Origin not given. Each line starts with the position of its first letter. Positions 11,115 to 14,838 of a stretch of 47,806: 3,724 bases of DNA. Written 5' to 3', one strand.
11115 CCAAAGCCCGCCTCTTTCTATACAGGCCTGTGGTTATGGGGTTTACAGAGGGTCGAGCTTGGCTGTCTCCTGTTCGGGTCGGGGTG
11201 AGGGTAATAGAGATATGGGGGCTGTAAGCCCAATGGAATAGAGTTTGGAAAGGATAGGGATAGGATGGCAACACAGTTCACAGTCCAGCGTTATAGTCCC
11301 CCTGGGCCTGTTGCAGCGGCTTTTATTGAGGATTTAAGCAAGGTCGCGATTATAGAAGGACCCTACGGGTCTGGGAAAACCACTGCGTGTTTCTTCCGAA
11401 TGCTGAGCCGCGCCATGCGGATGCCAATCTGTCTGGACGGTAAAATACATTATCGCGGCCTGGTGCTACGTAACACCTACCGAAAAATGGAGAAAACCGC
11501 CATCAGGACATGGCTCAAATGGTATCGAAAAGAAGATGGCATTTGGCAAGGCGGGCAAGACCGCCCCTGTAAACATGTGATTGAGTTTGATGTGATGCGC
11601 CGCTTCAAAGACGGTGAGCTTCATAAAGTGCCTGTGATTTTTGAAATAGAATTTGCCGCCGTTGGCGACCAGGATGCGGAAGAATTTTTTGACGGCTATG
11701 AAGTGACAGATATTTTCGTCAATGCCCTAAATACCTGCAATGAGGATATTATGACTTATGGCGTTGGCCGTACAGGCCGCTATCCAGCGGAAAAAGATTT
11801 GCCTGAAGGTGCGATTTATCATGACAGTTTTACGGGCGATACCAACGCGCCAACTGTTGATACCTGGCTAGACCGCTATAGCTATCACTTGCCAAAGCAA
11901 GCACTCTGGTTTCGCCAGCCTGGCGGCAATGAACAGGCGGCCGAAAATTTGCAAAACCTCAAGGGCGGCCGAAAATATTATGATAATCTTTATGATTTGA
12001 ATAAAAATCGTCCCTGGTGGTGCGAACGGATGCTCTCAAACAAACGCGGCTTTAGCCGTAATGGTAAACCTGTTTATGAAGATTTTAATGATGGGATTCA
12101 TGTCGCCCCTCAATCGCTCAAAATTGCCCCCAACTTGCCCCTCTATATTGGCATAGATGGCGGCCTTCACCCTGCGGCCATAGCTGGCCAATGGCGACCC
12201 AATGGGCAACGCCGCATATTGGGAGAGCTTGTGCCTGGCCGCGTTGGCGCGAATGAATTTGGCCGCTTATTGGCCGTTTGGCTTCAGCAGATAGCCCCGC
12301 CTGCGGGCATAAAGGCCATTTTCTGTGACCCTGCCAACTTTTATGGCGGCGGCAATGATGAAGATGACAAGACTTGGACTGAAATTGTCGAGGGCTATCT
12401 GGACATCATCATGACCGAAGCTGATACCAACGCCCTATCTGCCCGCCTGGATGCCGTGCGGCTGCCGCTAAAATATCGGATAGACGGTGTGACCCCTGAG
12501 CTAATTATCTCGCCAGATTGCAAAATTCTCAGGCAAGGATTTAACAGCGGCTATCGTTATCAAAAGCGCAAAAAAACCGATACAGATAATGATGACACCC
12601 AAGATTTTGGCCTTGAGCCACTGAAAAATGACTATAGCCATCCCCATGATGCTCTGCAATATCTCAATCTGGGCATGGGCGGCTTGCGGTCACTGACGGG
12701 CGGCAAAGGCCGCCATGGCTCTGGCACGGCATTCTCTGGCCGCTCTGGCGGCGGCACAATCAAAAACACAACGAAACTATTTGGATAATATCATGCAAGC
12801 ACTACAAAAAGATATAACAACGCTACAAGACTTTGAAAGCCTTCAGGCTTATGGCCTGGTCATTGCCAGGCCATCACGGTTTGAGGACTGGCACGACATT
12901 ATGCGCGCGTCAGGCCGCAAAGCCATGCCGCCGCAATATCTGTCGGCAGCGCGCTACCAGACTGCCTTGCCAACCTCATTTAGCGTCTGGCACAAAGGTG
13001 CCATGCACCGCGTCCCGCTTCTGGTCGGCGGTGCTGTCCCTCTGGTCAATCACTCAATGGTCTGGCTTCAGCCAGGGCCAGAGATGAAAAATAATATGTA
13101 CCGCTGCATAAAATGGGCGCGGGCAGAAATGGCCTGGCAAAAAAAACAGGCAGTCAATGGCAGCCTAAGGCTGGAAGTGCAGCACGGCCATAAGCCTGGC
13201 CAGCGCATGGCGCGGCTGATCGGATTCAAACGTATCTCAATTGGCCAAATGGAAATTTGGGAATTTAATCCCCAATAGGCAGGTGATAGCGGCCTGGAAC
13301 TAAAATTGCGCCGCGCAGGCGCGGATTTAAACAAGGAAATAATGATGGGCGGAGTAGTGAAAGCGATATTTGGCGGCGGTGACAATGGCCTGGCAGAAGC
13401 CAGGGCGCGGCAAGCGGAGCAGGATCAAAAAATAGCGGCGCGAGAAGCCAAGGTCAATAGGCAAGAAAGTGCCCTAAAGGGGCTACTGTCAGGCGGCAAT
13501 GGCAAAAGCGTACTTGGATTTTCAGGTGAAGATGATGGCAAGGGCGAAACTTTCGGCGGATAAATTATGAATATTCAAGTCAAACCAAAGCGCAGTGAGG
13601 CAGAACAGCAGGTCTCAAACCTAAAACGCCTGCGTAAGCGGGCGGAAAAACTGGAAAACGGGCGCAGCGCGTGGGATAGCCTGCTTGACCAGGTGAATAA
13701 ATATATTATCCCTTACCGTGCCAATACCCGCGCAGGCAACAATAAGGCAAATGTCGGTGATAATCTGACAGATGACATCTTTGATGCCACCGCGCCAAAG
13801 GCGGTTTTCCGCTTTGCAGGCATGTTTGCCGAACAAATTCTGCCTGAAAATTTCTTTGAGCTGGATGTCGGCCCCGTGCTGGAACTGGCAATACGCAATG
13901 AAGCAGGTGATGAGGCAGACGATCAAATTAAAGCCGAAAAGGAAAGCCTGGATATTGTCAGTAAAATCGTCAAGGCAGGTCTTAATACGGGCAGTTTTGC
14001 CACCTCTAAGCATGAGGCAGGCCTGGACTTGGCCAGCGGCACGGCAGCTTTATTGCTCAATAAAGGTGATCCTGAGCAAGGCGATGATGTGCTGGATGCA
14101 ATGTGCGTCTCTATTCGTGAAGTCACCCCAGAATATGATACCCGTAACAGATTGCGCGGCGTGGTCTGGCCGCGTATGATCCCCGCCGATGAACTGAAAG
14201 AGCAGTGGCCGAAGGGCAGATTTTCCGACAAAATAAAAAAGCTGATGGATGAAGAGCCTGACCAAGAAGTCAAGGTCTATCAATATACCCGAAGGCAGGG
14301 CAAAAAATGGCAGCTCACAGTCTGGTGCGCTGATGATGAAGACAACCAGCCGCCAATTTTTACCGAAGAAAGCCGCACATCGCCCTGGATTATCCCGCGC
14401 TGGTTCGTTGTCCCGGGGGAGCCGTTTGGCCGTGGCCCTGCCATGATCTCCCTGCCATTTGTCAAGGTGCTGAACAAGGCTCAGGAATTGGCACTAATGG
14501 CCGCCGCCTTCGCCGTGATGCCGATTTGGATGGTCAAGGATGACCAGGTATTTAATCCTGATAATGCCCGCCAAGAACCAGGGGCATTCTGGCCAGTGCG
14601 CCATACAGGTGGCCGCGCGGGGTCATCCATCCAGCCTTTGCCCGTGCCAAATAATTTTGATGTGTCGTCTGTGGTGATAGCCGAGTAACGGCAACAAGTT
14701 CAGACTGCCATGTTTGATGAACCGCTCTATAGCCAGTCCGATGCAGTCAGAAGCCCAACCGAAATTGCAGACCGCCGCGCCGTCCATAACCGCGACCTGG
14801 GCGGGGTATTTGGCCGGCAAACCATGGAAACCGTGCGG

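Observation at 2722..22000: Five sense-oriented copies of a ~120-nt intercistronic element that ends in the Shine-Dalgarno of the next gene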

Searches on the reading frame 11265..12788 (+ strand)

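Call 17: search_protein_families(library=phrogs, proteins=[window:11265-12788:+])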
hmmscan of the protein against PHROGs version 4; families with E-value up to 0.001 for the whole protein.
window:11265-12788:+ (507 aa): 2 families
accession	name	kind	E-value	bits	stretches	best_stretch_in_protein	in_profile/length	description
phrog_2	-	head and packaging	1.3e-07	31.8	1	27-437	279-569/807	terminase large subunit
phrog_979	-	head and packaging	0.00014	21.7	1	11-169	152-287/642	terminase large subunit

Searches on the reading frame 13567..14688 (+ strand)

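Call 17: search_protein_families(library=phrogs, proteins=[window:13567-14688:+])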
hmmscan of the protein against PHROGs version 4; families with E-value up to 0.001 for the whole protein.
window:13567-14688:+ (373 aa): 3 families
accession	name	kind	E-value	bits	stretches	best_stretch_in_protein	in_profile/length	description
phrog_332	-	connector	1.8e-40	139.8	1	17-371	9-359/560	head-tail adaptor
phrog_449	-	connector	9.2e-16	58.4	1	20-343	6-315/520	head-tail adaptor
phrog_21528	-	unknown function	2.7e-10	41.1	1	20-241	4-213/224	-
